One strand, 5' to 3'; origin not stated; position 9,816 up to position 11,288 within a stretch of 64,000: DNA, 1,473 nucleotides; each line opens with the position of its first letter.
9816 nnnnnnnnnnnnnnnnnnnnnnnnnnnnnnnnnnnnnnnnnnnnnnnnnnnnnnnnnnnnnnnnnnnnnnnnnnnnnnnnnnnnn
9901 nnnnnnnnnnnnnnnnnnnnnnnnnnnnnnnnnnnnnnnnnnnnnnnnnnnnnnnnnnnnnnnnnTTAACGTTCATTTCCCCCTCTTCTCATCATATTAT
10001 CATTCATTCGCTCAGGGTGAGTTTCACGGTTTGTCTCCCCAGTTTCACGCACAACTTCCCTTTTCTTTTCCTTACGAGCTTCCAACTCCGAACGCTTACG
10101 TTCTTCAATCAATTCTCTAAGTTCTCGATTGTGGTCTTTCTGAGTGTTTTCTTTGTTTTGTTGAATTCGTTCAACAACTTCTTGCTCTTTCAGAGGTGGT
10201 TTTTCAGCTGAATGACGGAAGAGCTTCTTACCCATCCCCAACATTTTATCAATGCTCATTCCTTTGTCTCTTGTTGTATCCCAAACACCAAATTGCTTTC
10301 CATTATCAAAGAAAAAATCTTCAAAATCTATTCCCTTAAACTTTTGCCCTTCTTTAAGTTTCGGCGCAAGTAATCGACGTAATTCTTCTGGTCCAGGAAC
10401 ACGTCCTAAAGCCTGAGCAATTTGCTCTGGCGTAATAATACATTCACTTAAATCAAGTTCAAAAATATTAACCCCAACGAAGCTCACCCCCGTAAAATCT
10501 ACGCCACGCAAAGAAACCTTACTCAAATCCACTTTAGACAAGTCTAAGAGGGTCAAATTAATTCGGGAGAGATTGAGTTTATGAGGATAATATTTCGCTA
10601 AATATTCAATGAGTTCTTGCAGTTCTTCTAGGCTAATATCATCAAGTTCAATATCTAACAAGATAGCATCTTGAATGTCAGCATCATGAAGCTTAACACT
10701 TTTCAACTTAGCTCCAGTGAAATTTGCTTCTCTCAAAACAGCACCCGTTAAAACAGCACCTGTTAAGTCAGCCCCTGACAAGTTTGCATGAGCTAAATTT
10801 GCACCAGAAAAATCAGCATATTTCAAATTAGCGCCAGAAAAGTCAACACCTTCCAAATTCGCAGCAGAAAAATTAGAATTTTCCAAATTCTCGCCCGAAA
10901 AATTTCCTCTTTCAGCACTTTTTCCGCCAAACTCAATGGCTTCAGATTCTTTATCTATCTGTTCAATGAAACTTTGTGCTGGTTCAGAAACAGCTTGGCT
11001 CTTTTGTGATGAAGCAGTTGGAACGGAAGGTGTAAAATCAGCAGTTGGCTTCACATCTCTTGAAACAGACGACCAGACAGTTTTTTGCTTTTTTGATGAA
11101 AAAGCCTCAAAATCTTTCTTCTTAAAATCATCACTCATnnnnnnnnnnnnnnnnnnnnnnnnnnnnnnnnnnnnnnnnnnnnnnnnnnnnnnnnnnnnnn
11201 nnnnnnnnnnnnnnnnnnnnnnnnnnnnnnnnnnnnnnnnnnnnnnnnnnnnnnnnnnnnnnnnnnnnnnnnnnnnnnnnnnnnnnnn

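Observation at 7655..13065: SPOR lipoprotein / pentapeptide-repeat protein / orphan VirD4-TraG-like ATPase module with no other secretion genes in view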

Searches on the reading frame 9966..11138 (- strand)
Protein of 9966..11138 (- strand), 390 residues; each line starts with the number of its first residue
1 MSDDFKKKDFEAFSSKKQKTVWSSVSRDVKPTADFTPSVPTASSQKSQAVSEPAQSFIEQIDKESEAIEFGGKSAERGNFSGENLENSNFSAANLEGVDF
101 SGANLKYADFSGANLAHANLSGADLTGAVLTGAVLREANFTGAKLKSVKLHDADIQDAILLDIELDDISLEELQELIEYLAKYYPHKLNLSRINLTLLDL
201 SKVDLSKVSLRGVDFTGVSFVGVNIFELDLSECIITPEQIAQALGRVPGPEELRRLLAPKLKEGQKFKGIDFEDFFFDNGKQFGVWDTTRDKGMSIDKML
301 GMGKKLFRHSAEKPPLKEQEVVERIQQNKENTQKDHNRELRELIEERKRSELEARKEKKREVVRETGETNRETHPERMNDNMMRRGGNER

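Call 4: search_protein_families(library=pfam, proteins=[window:9966-11138:-], max_evalue=0.1)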
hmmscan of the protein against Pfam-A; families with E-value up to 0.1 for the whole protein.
window:9966-11138:- (390 aa): 4 families
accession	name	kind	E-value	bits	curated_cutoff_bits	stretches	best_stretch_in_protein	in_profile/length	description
PF00805.28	Pentapeptide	-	1.3e-43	146.5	20.2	5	93-132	1-40/40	Pentapeptide repeats (8 copies)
PF13599.13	Pentapeptide_4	-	2.7e-17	63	38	3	77-128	25-76/78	Pentapeptide repeat region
PF13576.12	Pentapeptide_3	-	1e-13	51.7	27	3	86-128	2-47/48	Pentapeptide repeats (9 copies)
PF25296.1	Decapeptide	-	1e-10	41.7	45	2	90-157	2-69/74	Decapeptide repeat region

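Call 5: search_protein_families(library=ncbifam, proteins=[window:9966-11138:-], max_evalue=0.1)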
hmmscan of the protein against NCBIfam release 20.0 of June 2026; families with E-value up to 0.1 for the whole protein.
window:9966-11138:- (390 aa): 18 families
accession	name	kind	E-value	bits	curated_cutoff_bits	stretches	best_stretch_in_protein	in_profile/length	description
NF052603.1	penta_Alr5209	equivalog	9.8e-22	77.2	125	2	84-167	14-97/113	Alr5209 family pentapeptide repeat protein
NF047416.1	penta_HetL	equivalog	3.7e-19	69.1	260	2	79-215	24-160/218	heterocyst differentiation pentapeptide repeat protein HetL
NF011744.0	PRK15197.1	equivalog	5.6e-15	55.3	274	1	79-153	185-259/291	SPI-2 type III secretion system effector PipB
NF011743.0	PRK15196.1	equivalog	1.2e-13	50.7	354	1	81-171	240-330/350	type III secretion system effector PipB2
NF000349.1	mfpA_AE000516.2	equivalog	8.3e-10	38.8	360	1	88-159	52-148/183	pentapeptide repeat protein MfpA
NF033375.2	penta_rpt_QnrE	exception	1.7e-09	38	480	1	77-175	108-206/214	QnrE family quinolone resistance pentapeptide repeat protein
NF000420.1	penta_rpt_QnrB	exception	3.7e-09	36.9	460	1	80-170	111-201/214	QnrB family quinolone resistance pentapeptide repeat protein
NF033086.2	penta_rpt_Qnr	equivalog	3.9e-09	36.6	240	1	69-216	52-194/211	Qnr family pentapeptide repeat protein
NF033900.0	T4SS_IcmE_DotG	equivalog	9e-09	34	750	1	77-154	548-625/1008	type IVB secretion system protein DotG/IcmE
NF038182.1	penta_rpt_SmQnr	exception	1.6e-08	34.6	460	1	75-166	107-198/215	SmQnr family pentapeptide repeat protein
NF000056.3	penta_rpt_QnrS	exception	3.6e-08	33.4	460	1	56-209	47-198/218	QnrS family quinolone resistance pentapeptide repeat protein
NF012151.0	penta_rpt_QnrAS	exception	3.9e-08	33.6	490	2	81-225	14-159/218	QnrAS family quinolone resistance pentapeptide repeat protein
NF012152.0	penta_rpt_QnrC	exception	4.3e-08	33.4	500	1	73-224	6-158/221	QnrC family quinolone resistance pentapeptide repeat protein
NF000071.4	penta_rpt_QnrA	exception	4.7e-08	33.1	450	1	66-215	55-199/218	QnrA family quinolone resistance pentapeptide repeat protein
NF000421.1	penta_rpt_QnrVC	exception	3e-07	30.6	460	1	76-144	34-103/218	QnrVC family quinolone resistance pentapeptide repeat protein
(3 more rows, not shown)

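Call 21: find_homologous_proteins(query=window:9966-11138:-)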
Query window:9966-11138:- (390 aa): 3301 proteins with E <= 0.001 among 8000 candidates; the best 120 are listed.
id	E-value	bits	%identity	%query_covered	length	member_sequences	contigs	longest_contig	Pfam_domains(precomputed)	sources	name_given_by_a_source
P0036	5.3e-251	850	100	100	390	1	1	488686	PF13576.13,PF13599.14,PF00805.29,PF25296.2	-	-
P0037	2.6e-136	473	61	95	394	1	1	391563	PF13576.13,PF13599.14,PF00805.29,PF25296.2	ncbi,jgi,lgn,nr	ncbi:MAG: pentapeptide repeat-containing protein [Lactobacillaceae bacterium]|jgi:uncharacterized pr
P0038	9.3e-134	464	59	98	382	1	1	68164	PF13576.13,PF13599.14,PF00805.29,PF25296.2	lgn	-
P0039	4.7e-127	442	57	95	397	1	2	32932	PF13576.13,PF13599.14,PF00805.29,PF25296.2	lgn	-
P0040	6.7e-126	438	58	96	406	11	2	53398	PF13576.13,PF13599.14,PF00805.29,PF25296.2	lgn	-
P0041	9.6e-126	438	59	96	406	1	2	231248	PF13576.13,PF13599.14,PF00805.29,PF25296.2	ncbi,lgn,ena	-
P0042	1.0e-123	431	57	93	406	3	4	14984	PF13576.13,PF13599.14,PF00805.29,PF25296.2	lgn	-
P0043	1.5e-123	431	56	95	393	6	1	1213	PF13576.13,PF13599.14,PF00805.29,PF25296.2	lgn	-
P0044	1.7e-123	431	64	80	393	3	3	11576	PF13576.13,PF13599.14,PF00805.29,PF25296.2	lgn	-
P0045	5.0e-123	429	60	83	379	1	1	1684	PF13576.13,PF13599.14,PF00805.29,PF25296.2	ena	-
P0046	7.6e-123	428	60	83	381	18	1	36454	PF13576.13,PF13599.14,PF00805.29,PF25296.2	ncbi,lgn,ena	-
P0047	2.4e-122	427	58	89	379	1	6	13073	PF13576.13,PF13599.14,PF00805.29,PF25296.2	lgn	-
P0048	6.6e-122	425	60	83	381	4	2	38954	PF13576.13,PF13599.14,PF00805.29,PF25296.2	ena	-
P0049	1.0e-121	425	61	79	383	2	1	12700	PF13576.13,PF13599.14,PF00805.29,PF25296.2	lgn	-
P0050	1.2e-121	424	57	91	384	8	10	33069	PF13576.13,PF13599.14,PF00805.29,PF25296.2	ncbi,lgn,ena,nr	ncbi:MAG: pentapeptide repeat-containing protein [Alphaproteobacteria bacterium]|nr:pentapeptide rep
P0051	1.5e-121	424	56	100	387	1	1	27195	PF13576.13,PF13599.14,PF00805.29,PF25296.2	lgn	-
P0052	4.4e-121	423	61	83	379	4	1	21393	PF13576.13,PF13599.14,PF00805.29,PF25296.2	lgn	-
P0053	5.2e-121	422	62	82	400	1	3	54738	PF13576.13,PF13599.14,PF00805.29,PF25296.2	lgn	-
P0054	5.4e-121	422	60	83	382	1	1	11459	PF13576.13,PF13599.14,PF00805.29,PF25296.2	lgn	-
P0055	9.0e-121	422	58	85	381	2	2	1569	PF13576.13,PF13599.14,PF00805.29,PF25296.2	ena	-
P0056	1.1e-120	421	55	94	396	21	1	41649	PF13576.13,PF13599.14,PF00805.29,PF25296.2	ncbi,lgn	-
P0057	1.5e-120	421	60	83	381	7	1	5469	PF13576.13,PF13599.14,PF00805.29,PF25296.2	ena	-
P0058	1.7e-120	421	61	84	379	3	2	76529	PF13576.13,PF13599.14,PF00805.29,PF25296.2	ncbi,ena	-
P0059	1.8e-120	421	63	76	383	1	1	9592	PF13576.13,PF13599.14,PF00805.29,PF25296.2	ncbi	-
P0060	5.4e-120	419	58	87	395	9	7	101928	PF13576.13,PF13599.14,PF00805.29,PF25296.2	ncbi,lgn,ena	-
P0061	6.8e-120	419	55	100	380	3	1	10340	PF13576.13,PF13599.14,PF00805.29,PF25296.2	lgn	-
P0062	7.1e-120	419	59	85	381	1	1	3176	PF13576.13,PF13599.14,PF00805.29,PF25296.2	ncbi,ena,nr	ncbi:MAG: pentapeptide repeat-containing protein [Alphaproteobacteria bacterium]|nr:pentapeptide rep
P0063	1.0e-119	418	59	83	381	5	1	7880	PF13576.13,PF13599.14,PF00805.29,PF25296.2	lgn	-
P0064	1.1e-119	418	57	88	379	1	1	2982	PF13576.13,PF13599.14,PF00805.29,PF25296.2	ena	-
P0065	1.3e-119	418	55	100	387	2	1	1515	PF13576.13,PF13599.14,PF00805.29,PF25296.2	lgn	-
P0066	2.5e-119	417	62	79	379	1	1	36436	PF13576.13,PF13599.14,PF00805.29,PF25296.2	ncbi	-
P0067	3.8e-119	416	61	79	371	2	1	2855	PF13576.13,PF13599.14,PF00805.29,PF25296.2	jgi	-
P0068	4.2e-119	416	53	97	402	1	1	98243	PF13576.13,PF17621.7,PF13599.14,PF00805.29,PF25296.2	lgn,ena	-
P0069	9.1e-119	415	60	84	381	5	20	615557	PF13576.13,PF13599.14,PF00805.29,PF25296.2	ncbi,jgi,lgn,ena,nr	ncbi:MAG: pentapeptide repeat-containing protein [Alphaproteobacteria bacterium]|nr:pentapeptide rep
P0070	1.0e-118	415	59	83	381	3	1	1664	PF13576.13,PF13599.14,PF00805.29,PF25296.2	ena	-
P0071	1.2e-118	415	59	83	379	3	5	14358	PF13576.13,PF13599.14,PF00805.29,PF25296.2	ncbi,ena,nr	ncbi:MAG: pentapeptide repeat-containing protein [Alphaproteobacteria bacterium]|nr:pentapeptide rep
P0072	1.4e-118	414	58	83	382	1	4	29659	PF13576.13,PF17621.7,PF13599.14,PF00805.29,PF25296.2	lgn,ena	-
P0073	1.2e-117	411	65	74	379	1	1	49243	PF13576.13,PF13599.14,PF00805.29,PF25296.2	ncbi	-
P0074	1.2e-117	411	64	74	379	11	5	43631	PF13576.13,PF13599.14,PF00805.29,PF25296.2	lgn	-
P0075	1.8e-117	411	62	77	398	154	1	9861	PF13576.13,PF13599.14,PF00805.29,PF25296.2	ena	-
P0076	2.1e-117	410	60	84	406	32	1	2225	PF13576.13,PF13599.14,PF00805.29,PF25296.2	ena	-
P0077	3.2e-117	410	59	83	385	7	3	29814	PF13576.13,PF17621.7,PF13599.14,PF00805.29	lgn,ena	-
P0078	4.1e-117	409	56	94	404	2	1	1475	PF13576.13,PF13599.14,PF00805.29,PF25296.2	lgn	-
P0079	6.0e-117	409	64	74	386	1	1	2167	PF13576.13,PF13599.14,PF00805.29,PF25296.2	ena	-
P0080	7.9e-117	409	59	83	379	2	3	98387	PF13576.13,PF13599.14,PF00805.29,PF25296.2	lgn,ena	-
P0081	1.1e-116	408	59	83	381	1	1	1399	PF13576.13,PF13599.14,PF00805.29,PF25296.2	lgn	-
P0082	1.8e-116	407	59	83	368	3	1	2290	PF13576.13,PF13599.14,PF00805.29,PF25296.2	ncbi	-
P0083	3.2e-116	407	60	84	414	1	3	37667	PF13576.13,PF13599.14,PF00805.29,PF25296.2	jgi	-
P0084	3.3e-116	407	58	83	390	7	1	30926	PF13576.13,PF13599.14,PF00805.29,PF25296.2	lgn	-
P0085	3.9e-116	406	57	87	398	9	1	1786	PF13576.13,PF13599.14,PF00805.29,PF25296.2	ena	-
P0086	1.5e-115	404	60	83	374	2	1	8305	PF13576.13,PF13599.14,PF00805.29,PF25296.2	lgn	-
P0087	2.6e-115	404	60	83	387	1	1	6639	PF13576.13,PF13599.14,PF00805.29,PF25296.2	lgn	-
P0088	2.7e-115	404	59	88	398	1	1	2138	PF13576.13,PF13599.14,PF00805.29,PF25296.2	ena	-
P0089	3.4e-115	403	56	86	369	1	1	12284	PF13576.13,PF13599.14,PF00805.29,PF25296.2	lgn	-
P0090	6.0e-115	402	53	96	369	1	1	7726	PF13576.13,PF13599.14,PF00805.29,PF25296.2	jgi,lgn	-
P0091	7.1e-115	402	58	86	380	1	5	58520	PF13576.13,PF13599.14,PF00805.29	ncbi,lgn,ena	-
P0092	1.1e-114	401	57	85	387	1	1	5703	PF13576.13,PF13599.14,PF00805.29,PF25296.2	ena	-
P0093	1.6e-114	401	59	83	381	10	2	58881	PF13576.13,PF13599.14,PF00805.29,PF25296.2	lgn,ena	-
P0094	2.2e-114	400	56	91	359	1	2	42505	PF13576.13,PF13599.14,PF00805.29,PF25296.2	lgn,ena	-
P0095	2.4e-114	400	60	83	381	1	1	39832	PF13576.13,PF13599.14,PF00805.29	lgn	-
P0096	3.0e-114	400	57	84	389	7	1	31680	PF13576.13,PF13599.14,PF00805.29,PF25296.2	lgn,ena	-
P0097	6.3e-114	399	57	91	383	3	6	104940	PF13576.13,PF13599.14,PF00805.29,PF25296.2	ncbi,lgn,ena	-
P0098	6.6e-114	399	60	79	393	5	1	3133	PF13576.13,PF13599.14,PF00805.29,PF25296.2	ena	-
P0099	1.3e-113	398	58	83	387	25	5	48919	PF13576.13,PF13599.14,PF00805.29,PF25296.2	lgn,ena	-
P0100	1.8e-113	397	57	89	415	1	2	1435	PF13576.13,PF13599.14,PF00805.29,PF25296.2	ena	-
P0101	1.9e-113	397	59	81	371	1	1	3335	PF13576.13,PF13599.14,PF00805.29,PF25296.2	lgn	-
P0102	2.3e-113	397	57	83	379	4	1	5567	PF13576.13,PF13599.14,PF00805.29,PF25296.2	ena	-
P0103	2.4e-113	397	50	99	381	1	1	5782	PF13576.13,PF13599.14,PF00805.29,PF25296.2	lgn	-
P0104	2.8e-113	397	59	82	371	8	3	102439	PF13576.13,PF13599.14,PF00805.29,PF25296.2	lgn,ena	-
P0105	4.8e-113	396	50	100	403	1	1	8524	PF13576.13,PF13599.14,PF00805.29,PF25296.2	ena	-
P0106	6.3e-113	396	52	100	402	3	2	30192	PF13576.13,PF13599.14,PF00805.29,PF25296.2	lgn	-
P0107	8.6e-113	395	55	89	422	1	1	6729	PF13576.13,PF13599.14,PF00805.29,PF25296.2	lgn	-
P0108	8.9e-113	395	58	84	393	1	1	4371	PF13576.13,PF13599.14,PF00805.29,PF25296.2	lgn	-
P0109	1.6e-112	394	52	96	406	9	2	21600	PF13576.13,PF13599.14,PF00805.29,PF25296.2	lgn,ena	-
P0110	1.6e-112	394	55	86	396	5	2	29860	PF13576.13,PF13599.14,PF00805.29,PF25296.2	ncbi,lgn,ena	-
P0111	3.7e-112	393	53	97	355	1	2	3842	PF13576.13,PF13599.14,PF00805.29,PF25296.2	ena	-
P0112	4.5e-112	393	58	83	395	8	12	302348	PF13576.13,PF13599.14,PF00805.29,PF25296.2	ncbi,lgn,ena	-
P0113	5.2e-112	393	58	84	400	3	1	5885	PF13576.13,PF13599.14,PF00805.29,PF25296.2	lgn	-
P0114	5.8e-112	393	58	85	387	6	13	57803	PF13576.13,PF13599.14,PF00805.29,PF25296.2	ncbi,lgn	-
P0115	6.2e-112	392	61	77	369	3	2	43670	PF13576.13,PF13599.14,PF00805.29,PF25296.2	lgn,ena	-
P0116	6.2e-112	392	51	93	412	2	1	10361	PF13576.13,PF13599.14,PF00805.29,PF25296.2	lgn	-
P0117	9.7e-112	392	57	83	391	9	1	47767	PF13576.13,PF13599.14,PF00805.29,PF25296.2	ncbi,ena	-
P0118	1.0e-111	392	56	83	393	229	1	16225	PF13576.13,PF13599.14,PF00805.29,PF25296.2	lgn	-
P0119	1.0e-111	392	57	83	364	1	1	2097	PF13576.13,PF13599.14,PF00805.29,PF25296.2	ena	-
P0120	1.4e-111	391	61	78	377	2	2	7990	PF13576.13,PF13599.14,PF00805.29,PF25296.2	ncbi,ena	-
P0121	2.3e-111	391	53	97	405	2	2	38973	PF13576.13,PF13599.14,PF00805.29,PF25296.2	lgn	-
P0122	2.8e-111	390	57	83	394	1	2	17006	PF13576.13,PF13599.14,PF00805.29,PF25296.2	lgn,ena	-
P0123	4.1e-111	390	58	84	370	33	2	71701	PF13576.13,PF13599.14,PF00805.29,PF25296.2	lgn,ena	-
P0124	5.9e-111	389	56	91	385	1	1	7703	PF13576.13,PF13599.14,PF00805.29,PF25296.2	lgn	-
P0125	6.4e-111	389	61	82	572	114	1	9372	PF13576.13,PF13599.14,PF00805.29,PF25296.2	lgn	-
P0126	6.8e-111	389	52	94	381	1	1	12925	PF13576.13,PF13599.14,PF00805.29,PF25296.2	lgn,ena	-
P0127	8.4e-111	389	57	81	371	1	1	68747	PF13576.13,PF13599.14,PF00805.29,PF25296.2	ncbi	-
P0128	9.3e-111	389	60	82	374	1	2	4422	PF13576.13,PF13599.14,PF00805.29,PF25296.2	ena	-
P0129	1.0e-110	388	57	83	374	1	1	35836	PF13576.13,PF13599.14,PF00805.29,PF25296.2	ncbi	-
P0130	1.8e-110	388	58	79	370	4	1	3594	PF13576.13,PF13599.14,PF00805.29,PF25296.2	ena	-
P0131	1.9e-110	388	54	89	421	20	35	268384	PF13576.13,PF13599.14,PF00805.29,PF25296.2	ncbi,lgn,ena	-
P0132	2.1e-110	387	57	84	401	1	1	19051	PF13576.13,PF13599.14,PF00805.29,PF25296.2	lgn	-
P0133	3.0e-110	387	57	85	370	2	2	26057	PF13576.13,PF13599.14,PF00805.29,PF25296.2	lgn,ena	-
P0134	3.7e-110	387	61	78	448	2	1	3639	PF13576.13,PF13599.14,PF00805.29,PF25296.2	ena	-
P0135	9.8e-110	385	57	81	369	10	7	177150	PF13576.13,PF13599.14,PF00805.29,PF25296.2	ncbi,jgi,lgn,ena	jgi:hypothetical protein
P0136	2.4e-109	384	55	83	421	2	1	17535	PF13576.13,PF13599.14,PF00805.29,PF25296.2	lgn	-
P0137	2.5e-109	384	58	84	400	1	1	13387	PF13576.13,PF13599.14,PF00805.29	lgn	-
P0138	2.7e-109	384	58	83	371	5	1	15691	PF13576.13,PF13599.14,PF00805.29,PF25296.2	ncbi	-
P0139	3.2e-109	384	52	92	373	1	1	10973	PF13576.13,PF13599.14,PF00805.29,PF25296.2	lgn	-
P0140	4.6e-109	383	60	79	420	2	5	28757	PF13576.13,PF13599.14,PF00805.29,PF25296.2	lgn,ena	-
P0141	6.0e-109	383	60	77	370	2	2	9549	PF13576.13,PF13599.14,PF00805.29,PF25296.2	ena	-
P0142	7.2e-109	382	51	88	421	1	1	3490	PF13576.13,PF13599.14,PF00805.29,PF25296.2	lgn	-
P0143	7.5e-109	382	59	81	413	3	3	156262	PF13576.13,PF13599.14,PF00805.29,PF25296.2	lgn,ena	-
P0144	8.1e-109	382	56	85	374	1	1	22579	PF13576.13,PF13599.14,PF00805.29,PF25296.2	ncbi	-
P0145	8.4e-109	382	59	79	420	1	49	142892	PF13576.13,PF13599.14,PF00805.29,PF25296.2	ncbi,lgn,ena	-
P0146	9.9e-109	382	55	89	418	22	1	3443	PF13576.13,PF13599.14,PF00805.29,PF25296.2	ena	-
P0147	1.2e-108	382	60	76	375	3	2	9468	PF13576.13,PF13599.14,PF00805.29,PF25296.2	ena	-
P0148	1.8e-108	381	62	73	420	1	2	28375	PF13576.13,PF13599.14,PF00805.29,PF25296.2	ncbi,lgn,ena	-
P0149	1.8e-108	381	62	73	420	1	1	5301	PF13576.13,PF13599.14,PF00805.29,PF25296.2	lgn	-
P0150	2.4e-108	381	58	81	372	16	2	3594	PF13576.13,PF13599.14,PF00805.29,PF25296.2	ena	-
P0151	2.9e-108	380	60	78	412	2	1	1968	PF13576.13,PF13599.14,PF00805.29,PF25296.2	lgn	-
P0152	3.0e-108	380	57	83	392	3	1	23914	PF13576.13,PF13599.14,PF00805.29,PF25296.2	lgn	-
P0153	3.3e-108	380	57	81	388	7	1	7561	PF13576.13,PF13599.14,PF00805.29,PF25296.2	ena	-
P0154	4.3e-108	380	56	83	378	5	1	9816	PF13576.13,PF13599.14,PF00805.29,PF25296.2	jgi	jgi:uncharacterized protein YjbI with pentapeptide repeats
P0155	4.8e-108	380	60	76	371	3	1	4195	PF13576.13,PF13599.14,PF00805.29,PF25296.2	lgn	-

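Call 69: search_protein_families(library=padloc, proteins=[window:9966-11138:-], max_evalue=0.01)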
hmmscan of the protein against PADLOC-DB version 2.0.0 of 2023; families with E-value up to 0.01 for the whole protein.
window:9966-11138:- (390 aa): 0 families
